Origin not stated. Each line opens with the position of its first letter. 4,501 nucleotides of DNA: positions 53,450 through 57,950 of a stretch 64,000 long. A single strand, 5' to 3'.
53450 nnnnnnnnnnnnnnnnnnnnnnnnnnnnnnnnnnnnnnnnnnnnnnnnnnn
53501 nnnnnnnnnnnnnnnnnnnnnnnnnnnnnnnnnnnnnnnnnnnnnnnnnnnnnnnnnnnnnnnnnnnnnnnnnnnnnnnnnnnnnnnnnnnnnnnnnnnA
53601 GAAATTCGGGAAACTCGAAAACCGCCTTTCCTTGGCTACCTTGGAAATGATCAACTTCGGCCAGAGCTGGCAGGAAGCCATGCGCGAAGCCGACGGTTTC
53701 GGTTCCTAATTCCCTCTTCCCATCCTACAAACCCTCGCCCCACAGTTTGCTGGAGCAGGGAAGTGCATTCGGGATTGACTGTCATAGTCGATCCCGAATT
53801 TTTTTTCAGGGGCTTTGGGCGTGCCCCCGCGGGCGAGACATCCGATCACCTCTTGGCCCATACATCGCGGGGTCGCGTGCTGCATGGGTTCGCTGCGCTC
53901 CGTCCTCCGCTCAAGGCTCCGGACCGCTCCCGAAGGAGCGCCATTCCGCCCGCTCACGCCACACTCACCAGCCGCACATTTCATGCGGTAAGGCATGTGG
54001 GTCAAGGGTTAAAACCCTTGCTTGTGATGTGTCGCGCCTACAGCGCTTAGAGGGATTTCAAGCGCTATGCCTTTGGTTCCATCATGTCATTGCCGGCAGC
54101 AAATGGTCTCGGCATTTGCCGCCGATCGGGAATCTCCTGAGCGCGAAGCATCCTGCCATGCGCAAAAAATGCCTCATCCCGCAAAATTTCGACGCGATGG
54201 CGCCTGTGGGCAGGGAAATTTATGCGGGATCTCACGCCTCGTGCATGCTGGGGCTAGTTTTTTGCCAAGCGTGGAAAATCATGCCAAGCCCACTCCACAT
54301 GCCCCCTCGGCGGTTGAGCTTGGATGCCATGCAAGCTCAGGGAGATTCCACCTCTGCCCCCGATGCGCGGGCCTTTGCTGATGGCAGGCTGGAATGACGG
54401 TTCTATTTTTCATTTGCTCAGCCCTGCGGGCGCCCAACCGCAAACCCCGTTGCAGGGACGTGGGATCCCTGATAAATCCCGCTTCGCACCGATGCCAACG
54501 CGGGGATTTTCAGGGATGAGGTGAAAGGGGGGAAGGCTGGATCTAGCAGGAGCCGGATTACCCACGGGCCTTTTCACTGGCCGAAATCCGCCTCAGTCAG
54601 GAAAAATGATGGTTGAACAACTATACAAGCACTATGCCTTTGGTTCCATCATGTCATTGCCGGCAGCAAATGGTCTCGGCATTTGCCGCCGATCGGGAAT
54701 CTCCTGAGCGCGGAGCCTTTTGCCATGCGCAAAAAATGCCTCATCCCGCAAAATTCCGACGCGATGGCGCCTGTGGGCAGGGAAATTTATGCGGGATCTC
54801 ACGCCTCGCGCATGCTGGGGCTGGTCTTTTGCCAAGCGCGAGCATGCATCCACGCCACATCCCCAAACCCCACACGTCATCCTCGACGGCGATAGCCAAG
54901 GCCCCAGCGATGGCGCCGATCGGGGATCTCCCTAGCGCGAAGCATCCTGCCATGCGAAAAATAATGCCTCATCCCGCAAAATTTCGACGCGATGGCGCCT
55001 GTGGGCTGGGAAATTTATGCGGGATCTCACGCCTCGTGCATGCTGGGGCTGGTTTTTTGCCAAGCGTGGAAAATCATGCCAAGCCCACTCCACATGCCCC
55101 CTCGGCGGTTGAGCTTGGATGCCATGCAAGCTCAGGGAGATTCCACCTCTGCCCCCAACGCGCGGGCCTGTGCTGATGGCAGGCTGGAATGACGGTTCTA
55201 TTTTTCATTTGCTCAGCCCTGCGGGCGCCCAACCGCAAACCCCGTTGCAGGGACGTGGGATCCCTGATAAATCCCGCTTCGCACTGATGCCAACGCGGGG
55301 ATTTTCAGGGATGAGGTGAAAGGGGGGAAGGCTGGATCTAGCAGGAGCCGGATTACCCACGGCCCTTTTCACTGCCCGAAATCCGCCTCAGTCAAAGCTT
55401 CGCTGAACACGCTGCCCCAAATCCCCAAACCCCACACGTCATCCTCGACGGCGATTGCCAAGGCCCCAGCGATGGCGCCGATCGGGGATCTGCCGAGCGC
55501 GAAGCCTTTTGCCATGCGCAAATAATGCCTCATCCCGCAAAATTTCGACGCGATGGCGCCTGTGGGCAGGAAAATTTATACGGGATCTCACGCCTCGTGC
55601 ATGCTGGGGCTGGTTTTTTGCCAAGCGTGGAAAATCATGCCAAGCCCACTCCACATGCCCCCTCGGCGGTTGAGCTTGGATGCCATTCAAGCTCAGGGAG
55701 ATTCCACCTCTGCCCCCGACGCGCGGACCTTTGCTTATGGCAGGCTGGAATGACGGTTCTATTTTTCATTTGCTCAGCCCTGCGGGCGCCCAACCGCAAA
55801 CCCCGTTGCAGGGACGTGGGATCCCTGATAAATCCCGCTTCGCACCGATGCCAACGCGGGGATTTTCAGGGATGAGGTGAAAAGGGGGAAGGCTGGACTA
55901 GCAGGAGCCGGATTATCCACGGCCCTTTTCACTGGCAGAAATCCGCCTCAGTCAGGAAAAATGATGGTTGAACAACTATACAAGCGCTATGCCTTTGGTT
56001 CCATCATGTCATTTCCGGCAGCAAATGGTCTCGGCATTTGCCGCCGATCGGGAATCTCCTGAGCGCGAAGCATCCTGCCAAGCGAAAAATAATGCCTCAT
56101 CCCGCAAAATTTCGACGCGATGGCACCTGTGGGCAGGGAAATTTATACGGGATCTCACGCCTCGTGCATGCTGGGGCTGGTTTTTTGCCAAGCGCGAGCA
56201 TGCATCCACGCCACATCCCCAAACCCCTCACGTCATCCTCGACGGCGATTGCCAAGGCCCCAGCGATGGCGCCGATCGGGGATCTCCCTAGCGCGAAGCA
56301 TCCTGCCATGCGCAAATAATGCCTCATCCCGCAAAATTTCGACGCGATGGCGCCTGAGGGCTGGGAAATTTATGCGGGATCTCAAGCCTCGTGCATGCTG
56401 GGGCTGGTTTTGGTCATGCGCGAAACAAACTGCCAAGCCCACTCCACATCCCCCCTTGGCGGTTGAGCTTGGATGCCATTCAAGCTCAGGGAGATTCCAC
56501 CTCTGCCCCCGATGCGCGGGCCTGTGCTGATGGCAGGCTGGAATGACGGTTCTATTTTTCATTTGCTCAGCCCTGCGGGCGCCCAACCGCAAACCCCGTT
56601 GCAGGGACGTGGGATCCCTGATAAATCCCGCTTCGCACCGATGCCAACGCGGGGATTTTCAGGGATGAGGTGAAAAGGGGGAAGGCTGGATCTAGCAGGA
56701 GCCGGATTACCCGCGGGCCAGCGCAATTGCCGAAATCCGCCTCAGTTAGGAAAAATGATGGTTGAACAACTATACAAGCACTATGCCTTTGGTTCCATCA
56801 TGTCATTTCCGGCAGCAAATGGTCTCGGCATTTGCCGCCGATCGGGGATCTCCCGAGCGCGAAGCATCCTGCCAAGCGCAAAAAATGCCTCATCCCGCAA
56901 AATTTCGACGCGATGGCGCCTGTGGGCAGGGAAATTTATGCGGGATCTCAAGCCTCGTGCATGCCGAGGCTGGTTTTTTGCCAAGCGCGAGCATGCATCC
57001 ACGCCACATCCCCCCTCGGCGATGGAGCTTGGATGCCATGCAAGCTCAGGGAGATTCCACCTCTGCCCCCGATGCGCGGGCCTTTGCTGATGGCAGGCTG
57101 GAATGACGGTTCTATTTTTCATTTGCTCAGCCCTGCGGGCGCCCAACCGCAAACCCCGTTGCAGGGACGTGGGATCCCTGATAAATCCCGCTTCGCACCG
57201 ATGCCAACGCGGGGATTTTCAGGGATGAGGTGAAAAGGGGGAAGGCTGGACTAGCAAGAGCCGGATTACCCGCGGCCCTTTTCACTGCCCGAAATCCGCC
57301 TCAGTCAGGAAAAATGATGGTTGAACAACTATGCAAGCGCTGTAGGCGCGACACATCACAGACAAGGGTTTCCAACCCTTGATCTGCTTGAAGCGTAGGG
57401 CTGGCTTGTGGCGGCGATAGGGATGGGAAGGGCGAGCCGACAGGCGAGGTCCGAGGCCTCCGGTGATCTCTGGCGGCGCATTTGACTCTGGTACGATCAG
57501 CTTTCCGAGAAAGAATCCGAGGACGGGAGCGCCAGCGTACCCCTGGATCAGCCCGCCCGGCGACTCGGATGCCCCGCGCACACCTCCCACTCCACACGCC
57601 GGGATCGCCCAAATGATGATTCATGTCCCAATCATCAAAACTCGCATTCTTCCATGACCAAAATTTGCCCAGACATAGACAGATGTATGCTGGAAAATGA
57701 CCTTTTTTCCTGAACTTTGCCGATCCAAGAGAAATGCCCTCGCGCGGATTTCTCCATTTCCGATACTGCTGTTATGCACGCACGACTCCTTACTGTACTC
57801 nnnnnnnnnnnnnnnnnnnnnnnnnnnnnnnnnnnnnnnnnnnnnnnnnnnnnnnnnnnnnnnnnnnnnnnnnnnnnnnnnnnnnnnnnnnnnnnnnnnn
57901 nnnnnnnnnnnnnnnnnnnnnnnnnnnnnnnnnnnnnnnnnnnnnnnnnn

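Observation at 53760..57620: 3.3-kb mosaic tandem-repeat array bounded by inverted copies of a dispersed repeat element, occupying a 4-kb non-coding gap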

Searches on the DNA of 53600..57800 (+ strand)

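Call 9: search_rna_families(source=window, start=53600, end=57800, threshold=evalue, max_evalue=1, show_alignments=4)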
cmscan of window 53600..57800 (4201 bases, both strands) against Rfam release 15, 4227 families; matches with E-value up to 1: 2.
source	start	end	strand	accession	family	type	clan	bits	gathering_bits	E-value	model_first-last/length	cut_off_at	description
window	57336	57382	-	RF01687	Acido-Lenti-1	Gene; sRNA;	-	27.6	37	0.0021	1-46/46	no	Acido-Lenti-1 RNA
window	54002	54047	+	RF01687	Acido-Lenti-1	Gene; sRNA;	-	27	37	0.0031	1-46/46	no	Acido-Lenti-1 RNA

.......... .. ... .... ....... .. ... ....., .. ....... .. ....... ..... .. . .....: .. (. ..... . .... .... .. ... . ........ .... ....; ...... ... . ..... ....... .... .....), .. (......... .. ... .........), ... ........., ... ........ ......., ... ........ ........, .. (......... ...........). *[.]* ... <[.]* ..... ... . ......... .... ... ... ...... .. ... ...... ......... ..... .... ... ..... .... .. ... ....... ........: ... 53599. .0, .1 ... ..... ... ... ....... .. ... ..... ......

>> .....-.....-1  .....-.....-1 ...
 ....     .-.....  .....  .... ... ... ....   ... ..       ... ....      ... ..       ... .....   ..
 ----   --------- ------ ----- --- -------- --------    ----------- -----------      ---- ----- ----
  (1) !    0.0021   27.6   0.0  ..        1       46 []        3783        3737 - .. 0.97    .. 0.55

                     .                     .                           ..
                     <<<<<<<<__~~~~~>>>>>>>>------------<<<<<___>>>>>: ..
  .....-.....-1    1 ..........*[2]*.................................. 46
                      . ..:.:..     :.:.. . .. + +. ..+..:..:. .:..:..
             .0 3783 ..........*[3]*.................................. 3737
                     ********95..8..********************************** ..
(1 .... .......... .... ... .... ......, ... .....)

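Call 32: search_dna_similar(query=window:55955-56780:+, collection=plasmids, mode=distant, max_evalue=0.001)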
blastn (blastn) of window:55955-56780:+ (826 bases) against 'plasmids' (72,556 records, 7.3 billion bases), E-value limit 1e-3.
No match.

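Call 33: search_dna_similar(query=window:57300-57720:+, collection=plasmids, mode=distant, max_evalue=0.001)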
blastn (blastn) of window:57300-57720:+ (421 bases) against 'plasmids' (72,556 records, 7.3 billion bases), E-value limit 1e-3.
No match.

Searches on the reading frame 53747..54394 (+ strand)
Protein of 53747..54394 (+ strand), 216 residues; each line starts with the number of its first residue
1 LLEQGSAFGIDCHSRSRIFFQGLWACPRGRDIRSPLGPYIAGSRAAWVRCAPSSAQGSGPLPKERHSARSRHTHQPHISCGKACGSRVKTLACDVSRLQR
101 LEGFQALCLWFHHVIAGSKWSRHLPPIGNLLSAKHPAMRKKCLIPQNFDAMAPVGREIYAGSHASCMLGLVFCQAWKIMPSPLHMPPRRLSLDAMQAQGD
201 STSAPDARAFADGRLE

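Call 20: search_protein_families(library=pfam, max_evalue=1, proteins=[window:53747-54394:+])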
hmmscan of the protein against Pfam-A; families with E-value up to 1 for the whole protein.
window:53747-54394:+ (216 aa): 1 family
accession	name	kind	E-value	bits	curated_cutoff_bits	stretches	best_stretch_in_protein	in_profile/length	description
PF21286.3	CFAI_FIMAC_N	-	0.15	12.2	27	1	163-177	2-14/21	Complement factor I, FIMAC N-terminal domain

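Call 51: find_homologous_proteins(query=window:53747-54394:+, max_evalue=0.01)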
Query window:53747-54394:+ (216 aa): 1 proteins with E <= 0.01 among 244 candidates.
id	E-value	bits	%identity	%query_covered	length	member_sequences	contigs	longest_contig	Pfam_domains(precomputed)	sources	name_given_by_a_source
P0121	7.7e-23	99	47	32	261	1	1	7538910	-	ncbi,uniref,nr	ncbi:hypothetical protein [Pontibacter sp. G13]|uniref:hypothetical protein n=1 Tax=Pontibacter sp.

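Call 54: find_homologous_proteins(query=P0121, max_evalue=0.01)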
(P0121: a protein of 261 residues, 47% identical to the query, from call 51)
Query P0121 (261 aa): 1 proteins with E <= 0.01 among 8000 candidates.
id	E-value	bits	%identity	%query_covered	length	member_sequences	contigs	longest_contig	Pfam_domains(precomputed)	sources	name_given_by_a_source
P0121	1.8e-172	590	100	100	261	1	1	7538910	-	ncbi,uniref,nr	ncbi:hypothetical protein [Pontibacter sp. G13]|uniref:hypothetical protein n=1 Tax=Pontibacter sp.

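Call 56: find_encoding_contigs(protein=P0121, flank=10000, max_places=3)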
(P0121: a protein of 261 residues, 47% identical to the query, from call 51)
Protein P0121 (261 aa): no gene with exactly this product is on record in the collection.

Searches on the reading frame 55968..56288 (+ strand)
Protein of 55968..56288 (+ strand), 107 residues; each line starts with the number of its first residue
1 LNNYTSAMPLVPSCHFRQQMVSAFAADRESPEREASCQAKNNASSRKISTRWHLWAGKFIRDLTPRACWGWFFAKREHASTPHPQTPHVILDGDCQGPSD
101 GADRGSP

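Call 20: search_protein_families(library=pfam, max_evalue=1, proteins=[window:55968-56288:+])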
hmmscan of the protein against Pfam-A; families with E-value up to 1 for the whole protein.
window:55968-56288:+ (107 aa): 1 family
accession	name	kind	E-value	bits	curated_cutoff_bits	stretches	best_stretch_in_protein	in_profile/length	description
PF17700.6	DUF5546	-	0.064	13.8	29.4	1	49-106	20-71/135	Family of unknown function (DUF5546)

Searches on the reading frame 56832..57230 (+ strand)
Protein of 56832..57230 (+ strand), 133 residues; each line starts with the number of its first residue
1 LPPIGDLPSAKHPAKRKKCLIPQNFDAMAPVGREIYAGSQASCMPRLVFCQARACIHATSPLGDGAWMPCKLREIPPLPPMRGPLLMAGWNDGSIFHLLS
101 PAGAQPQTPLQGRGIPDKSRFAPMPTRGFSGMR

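Call 20: search_protein_families(library=pfam, max_evalue=1, proteins=[window:56832-57230:+])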
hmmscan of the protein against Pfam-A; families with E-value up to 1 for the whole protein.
window:56832-57230:+ (133 aa): 0 families

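Call 63: search_protein_representatives(protein=window:56832-57230:+)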
Query: 133 residues. Proteins with E-value up to 0.001 (for the whole library): 0; up to 1e-10: 0; up to 1e-30: 0. The best 0 are listed.
